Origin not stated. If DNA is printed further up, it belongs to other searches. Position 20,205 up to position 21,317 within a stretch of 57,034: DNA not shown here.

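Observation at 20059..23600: IS-bracketed operon: His-bearing 4-TM protein, mini-ORF, three copies of an unassigned ~250-aa domain, and a dedicated ferredoxin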

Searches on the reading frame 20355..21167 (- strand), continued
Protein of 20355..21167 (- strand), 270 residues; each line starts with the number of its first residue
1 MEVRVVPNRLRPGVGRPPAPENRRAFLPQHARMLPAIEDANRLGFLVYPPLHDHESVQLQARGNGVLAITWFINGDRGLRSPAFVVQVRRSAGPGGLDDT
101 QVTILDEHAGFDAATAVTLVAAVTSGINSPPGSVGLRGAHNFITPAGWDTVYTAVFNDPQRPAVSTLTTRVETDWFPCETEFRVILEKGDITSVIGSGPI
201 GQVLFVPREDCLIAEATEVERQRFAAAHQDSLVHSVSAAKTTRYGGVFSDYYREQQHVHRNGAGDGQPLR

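Call 81: search_protein_families(library=padloc, proteins=[window:20355-21167:-], max_evalue=0.01)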
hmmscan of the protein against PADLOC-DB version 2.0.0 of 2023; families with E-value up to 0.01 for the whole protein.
window:20355-21167:- (270 aa): 0 families

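Call 82: search_protein_families(library=phrogs, proteins=[window:20355-21167:-], max_evalue=0.01)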
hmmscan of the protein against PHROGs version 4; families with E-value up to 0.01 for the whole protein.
window:20355-21167:- (270 aa): 0 families
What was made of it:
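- Tried and rejected: PADLOC and PHROGs gave no hits (calls 81, 82).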

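Call 85: search_protein_representatives(alignment_id=A1)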
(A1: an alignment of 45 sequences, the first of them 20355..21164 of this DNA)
Query: 45 sequences, 276 profile positions. Proteins with E-value up to 0.001 (for the whole library): 231; up to 1e-10: 173; up to 1e-30: 74. The best 150 are listed.
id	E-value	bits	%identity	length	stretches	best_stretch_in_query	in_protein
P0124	1.2e-154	529.8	-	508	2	1-268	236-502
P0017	8.1e-126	435.3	-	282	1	1-273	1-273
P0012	5.3e-106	370.3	-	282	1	1-261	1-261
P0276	4.5e-103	360.7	-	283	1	1-271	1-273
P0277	4.4e-97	341.0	-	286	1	1-269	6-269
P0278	4.0e-91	321.5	-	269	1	1-263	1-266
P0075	4.6e-87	308.2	-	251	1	1-186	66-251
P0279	9.4e-84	297.3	-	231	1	37-262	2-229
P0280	1.6e-80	286.7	-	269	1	4-259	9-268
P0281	3.4e-77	275.8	-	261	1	36-269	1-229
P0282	1.5e-76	273.6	-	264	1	2-257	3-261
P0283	4.0e-75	269.0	-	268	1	1-262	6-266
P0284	1.8e-74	266.8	-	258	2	126-210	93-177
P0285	2.7e-71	256.4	-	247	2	126-260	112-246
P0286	6.5e-69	248.6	-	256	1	71-267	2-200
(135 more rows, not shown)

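Call 90: search_protein_families(library=pfam, proteins=[L015:7894-9798:-, L029:1720-2670:+, L014:5000-6774:-], max_evalue=0.001)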
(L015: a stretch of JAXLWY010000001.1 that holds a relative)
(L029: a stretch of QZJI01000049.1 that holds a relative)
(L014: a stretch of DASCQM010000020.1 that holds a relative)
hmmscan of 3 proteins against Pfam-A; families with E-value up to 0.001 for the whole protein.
L015:7894-9798:- (634 aa): 1 family
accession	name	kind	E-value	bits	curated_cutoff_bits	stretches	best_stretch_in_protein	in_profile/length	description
PF00496.27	SBP_bac_5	-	4.9e-54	184.3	32.4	1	167-537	1-364/368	Bacterial extracellular solute-binding proteins, family 5 Middle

L029:1720-2670:+ (316 aa): 2 families
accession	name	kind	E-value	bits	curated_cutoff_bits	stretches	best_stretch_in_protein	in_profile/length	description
PF00528.27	BPD_transp_1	-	1.9e-35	122.7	26.4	1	116-314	2-183/184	Binding-protein-dependent transport system inner membrane component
PF19300.4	BPD_transp_1_N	-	4.9e-12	46.5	23.8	1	1-101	1-111/114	Binding-prot-dependent transport system membrane comp, N-term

L014:5000-6774:- (591 aa): 1 family
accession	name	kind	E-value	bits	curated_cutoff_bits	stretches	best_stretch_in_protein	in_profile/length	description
PF00496.27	SBP_bac_5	-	1.2e-50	173.2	32.4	1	156-528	2-367/368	Bacterial extracellular solute-binding proteins, family 5 Middle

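Call 93: fold_search(model_id=the predicted structure, library=viral)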
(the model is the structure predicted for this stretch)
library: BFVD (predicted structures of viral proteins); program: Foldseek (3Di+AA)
matches with E <= 10: 1109; with E <= 0.001: 18
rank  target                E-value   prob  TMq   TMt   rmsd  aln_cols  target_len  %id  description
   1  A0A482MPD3            3.0e-05  1.00  0.41  0.42  20.3       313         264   11  (no name in the UniProt tables at hand)
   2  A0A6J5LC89            3.8e-05  1.00  0.44  0.48  10.0       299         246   10  Uncharacterized protein [uncultured Caudovirales phage]
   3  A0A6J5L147            4.2e-05  1.00  0.33  0.43  12.7       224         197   13  dUTP diphosphatase [uncultured Caudovirales phage]
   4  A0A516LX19            4.5e-05  1.00  0.41  0.43  10.5       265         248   10  (no name in the UniProt tables at hand)
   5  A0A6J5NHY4            6.9e-05  1.00  0.32  0.41  18.6       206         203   11  Uncharacterized protein [uncultured Caudovirales phage]
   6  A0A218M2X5            8.5e-05  1.00  0.39  0.40  10.0       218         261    8  dUTP diphosphatase [Acidovorax phage ACP17]
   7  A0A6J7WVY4            1.1e-04  1.00  0.41  0.49  17.4       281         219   12  Uncharacterized protein [uncultured Caudovirales phage]
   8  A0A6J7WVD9            1.5e-04  1.00  0.55  0.58   5.7       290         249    9  Uncharacterized protein [uncultured Caudovirales phage]
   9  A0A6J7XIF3            1.5e-04  1.00  0.44  0.47   8.2       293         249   10  Uncharacterized protein [uncultured Caudovirales phage]
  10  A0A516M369            1.6e-04  1.00  0.34  0.32  17.9       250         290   13  (no name in the UniProt tables at hand)
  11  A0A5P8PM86            1.8e-04  1.00  0.37  0.46  11.4       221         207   10  dUTP diphosphatase [Stenotrophomonas phage Moby]
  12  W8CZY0                2.8e-04  1.00  0.25  0.13  23.7       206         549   11  dUTP diphosphatase [Erwinia phage PhiEaH1]
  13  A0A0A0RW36            3.3e-04  1.00  0.25  0.34  10.9        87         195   14  dUTP diphosphatase [Escherichia phage Seurat]
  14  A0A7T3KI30            4.6e-04  1.00  0.25  0.43  14.1        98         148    9  (no name in the UniProt tables at hand)
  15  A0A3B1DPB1            4.8e-04  1.00  0.25  0.27  11.0        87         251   14  (no name in the UniProt tables at hand)
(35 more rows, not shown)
